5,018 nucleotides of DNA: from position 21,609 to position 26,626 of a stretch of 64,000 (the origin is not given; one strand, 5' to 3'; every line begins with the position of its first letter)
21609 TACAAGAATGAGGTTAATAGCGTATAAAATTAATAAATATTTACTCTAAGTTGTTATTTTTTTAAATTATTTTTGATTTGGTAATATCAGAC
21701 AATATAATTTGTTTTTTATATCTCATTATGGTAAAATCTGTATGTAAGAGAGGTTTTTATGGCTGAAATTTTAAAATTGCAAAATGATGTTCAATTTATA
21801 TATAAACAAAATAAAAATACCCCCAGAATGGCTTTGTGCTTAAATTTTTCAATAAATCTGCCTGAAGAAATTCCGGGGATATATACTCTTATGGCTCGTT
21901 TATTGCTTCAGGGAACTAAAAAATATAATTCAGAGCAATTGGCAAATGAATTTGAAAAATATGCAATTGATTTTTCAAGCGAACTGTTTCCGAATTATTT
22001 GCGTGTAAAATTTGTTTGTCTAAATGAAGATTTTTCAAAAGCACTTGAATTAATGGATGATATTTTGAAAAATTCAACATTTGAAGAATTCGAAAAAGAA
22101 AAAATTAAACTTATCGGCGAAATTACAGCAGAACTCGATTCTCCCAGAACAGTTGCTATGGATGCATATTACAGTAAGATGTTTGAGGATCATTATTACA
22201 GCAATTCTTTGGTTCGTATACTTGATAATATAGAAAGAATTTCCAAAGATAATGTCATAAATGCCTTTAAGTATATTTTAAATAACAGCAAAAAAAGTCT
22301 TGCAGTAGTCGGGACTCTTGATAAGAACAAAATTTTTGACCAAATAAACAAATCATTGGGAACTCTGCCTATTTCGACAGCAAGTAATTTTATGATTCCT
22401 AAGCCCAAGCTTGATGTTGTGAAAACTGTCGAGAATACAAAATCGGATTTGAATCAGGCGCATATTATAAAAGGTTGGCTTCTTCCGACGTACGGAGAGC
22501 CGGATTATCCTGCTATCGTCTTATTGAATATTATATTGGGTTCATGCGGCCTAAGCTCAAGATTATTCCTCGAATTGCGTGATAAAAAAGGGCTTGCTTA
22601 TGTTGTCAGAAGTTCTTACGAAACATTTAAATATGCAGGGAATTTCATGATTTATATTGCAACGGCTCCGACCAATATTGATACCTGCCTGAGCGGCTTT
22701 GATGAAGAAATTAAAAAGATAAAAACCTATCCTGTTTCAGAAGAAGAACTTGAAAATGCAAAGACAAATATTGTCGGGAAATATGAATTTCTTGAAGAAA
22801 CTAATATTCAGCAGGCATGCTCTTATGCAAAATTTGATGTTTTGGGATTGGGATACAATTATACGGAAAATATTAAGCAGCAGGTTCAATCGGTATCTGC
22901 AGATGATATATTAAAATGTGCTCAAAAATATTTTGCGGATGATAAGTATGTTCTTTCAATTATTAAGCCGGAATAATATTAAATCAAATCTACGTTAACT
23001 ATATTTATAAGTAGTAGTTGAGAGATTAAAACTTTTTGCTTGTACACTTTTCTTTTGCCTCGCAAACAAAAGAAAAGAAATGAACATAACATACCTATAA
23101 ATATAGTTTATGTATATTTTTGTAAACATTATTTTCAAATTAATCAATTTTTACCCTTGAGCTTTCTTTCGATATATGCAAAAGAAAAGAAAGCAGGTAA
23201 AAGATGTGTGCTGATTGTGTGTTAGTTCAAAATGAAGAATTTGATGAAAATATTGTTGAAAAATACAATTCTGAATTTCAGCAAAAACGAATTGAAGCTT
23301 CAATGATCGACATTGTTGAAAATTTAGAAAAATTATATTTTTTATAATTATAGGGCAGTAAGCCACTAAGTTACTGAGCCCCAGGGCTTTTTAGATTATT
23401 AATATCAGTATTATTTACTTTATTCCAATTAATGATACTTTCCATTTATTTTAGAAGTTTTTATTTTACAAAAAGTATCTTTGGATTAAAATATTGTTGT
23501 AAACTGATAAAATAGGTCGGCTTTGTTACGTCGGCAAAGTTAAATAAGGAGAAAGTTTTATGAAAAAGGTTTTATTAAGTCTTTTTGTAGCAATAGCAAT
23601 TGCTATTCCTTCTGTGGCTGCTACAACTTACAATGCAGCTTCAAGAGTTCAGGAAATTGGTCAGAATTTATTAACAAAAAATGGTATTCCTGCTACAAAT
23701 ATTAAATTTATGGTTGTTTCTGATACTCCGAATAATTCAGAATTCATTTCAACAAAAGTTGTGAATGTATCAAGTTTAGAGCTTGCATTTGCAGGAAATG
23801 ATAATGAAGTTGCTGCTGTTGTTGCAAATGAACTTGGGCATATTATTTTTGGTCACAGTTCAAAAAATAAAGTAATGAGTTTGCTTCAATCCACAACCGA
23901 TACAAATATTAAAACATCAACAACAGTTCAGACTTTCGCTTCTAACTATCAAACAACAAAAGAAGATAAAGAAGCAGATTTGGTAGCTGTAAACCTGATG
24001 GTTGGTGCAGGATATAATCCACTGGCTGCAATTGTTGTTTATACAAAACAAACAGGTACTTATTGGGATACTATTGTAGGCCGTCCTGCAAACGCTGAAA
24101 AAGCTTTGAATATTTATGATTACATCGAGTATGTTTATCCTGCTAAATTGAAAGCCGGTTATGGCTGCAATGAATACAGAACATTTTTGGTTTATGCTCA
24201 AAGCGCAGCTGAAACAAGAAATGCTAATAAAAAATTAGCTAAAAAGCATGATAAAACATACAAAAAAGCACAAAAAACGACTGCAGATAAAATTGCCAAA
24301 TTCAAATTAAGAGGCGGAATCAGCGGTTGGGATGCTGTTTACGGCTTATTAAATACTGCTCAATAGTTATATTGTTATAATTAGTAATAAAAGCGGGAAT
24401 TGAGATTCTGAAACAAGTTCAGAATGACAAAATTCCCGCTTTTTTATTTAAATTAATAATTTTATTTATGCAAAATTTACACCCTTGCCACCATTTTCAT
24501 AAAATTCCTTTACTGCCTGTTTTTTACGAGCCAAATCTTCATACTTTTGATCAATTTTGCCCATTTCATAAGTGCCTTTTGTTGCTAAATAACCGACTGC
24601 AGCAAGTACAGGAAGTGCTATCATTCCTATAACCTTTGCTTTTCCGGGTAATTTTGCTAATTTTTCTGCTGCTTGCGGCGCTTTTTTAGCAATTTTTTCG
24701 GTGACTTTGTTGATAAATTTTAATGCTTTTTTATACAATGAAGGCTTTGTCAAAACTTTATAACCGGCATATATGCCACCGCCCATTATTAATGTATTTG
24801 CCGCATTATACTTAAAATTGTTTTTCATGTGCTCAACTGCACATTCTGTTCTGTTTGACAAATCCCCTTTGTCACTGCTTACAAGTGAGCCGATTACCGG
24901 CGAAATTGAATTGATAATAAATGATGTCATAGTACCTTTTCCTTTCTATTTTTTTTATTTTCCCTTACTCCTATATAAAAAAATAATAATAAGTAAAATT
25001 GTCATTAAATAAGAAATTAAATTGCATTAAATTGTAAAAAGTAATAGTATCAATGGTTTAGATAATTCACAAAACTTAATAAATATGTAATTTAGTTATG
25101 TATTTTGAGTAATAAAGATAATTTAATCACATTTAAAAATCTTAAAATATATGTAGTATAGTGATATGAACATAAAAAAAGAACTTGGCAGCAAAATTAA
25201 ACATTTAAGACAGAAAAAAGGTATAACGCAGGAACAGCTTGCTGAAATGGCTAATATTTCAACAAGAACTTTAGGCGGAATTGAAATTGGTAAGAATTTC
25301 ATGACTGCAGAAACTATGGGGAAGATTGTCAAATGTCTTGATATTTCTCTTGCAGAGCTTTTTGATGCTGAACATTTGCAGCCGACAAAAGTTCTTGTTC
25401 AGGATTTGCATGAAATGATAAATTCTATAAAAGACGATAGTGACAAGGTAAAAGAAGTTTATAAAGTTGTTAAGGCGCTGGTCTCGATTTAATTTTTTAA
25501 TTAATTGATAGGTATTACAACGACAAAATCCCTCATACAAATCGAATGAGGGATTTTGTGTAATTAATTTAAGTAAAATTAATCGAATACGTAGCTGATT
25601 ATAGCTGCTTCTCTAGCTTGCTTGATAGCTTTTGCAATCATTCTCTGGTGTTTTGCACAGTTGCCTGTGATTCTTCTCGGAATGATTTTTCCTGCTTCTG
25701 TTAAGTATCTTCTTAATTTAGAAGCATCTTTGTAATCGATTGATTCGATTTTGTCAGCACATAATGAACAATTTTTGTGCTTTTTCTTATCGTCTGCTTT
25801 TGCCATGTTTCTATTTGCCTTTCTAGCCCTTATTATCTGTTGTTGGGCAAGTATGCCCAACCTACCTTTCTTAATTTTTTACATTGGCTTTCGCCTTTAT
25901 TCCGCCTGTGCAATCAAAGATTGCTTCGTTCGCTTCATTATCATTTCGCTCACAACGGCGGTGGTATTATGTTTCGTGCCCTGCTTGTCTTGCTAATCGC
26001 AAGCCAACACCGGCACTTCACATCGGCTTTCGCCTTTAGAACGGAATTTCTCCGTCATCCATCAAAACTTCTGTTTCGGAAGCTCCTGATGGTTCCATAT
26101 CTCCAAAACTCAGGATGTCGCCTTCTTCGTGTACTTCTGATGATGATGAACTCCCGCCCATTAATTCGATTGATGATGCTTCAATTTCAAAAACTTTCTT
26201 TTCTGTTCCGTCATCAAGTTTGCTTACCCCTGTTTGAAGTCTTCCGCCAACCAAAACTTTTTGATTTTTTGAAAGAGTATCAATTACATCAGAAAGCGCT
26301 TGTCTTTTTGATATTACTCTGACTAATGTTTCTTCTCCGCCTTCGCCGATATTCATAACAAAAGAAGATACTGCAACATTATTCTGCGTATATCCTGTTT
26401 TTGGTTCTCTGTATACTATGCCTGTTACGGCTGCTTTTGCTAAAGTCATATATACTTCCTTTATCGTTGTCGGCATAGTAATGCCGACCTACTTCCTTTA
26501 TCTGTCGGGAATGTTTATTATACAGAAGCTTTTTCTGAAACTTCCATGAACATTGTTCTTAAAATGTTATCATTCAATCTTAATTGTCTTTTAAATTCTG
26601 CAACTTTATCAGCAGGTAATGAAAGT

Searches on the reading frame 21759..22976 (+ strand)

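Call 54: search_protein_families(library=pfam, proteins=[window:21759-22976:+], max_evalue=0.00001)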
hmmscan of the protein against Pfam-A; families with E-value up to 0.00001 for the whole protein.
window:21759-22976:+ (405 aa): 2 families
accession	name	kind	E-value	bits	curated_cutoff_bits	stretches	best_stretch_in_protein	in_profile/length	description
PF05193.26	Peptidase_M16_C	-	2.9e-30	105.9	23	1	161-337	2-180/181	Peptidase M16 inactive domain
PF00675.25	Peptidase_M16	-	2.7e-14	53.7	22.3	1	31-152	23-146/149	Insulinase (Peptidase family M16)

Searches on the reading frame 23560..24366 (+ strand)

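Call 54: search_protein_families(library=pfam, proteins=[window:23560-24366:+], max_evalue=0.00001)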
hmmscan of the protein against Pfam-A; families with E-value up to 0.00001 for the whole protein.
window:23560-24366:+ (268 aa): 1 family
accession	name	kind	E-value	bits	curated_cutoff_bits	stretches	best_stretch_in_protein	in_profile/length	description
PF01435.24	Peptidase_M48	-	1.4e-08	35.3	20.3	1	28-159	5-163/186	Peptidase family M48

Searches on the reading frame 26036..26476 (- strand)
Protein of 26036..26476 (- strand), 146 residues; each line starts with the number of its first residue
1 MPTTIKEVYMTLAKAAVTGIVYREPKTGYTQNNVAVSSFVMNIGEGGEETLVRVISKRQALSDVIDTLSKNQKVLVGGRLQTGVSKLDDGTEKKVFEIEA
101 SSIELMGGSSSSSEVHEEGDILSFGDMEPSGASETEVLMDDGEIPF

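Call 54: search_protein_families(library=pfam, proteins=[window:26036-26476:-], max_evalue=0.00001)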
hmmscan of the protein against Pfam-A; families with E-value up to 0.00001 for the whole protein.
window:26036-26476:- (146 aa): 1 family
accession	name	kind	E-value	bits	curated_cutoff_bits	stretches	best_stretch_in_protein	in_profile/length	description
PF00436.31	SSB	-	9.2e-08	32.5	26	1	14-106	3-104/104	Single-strand binding protein family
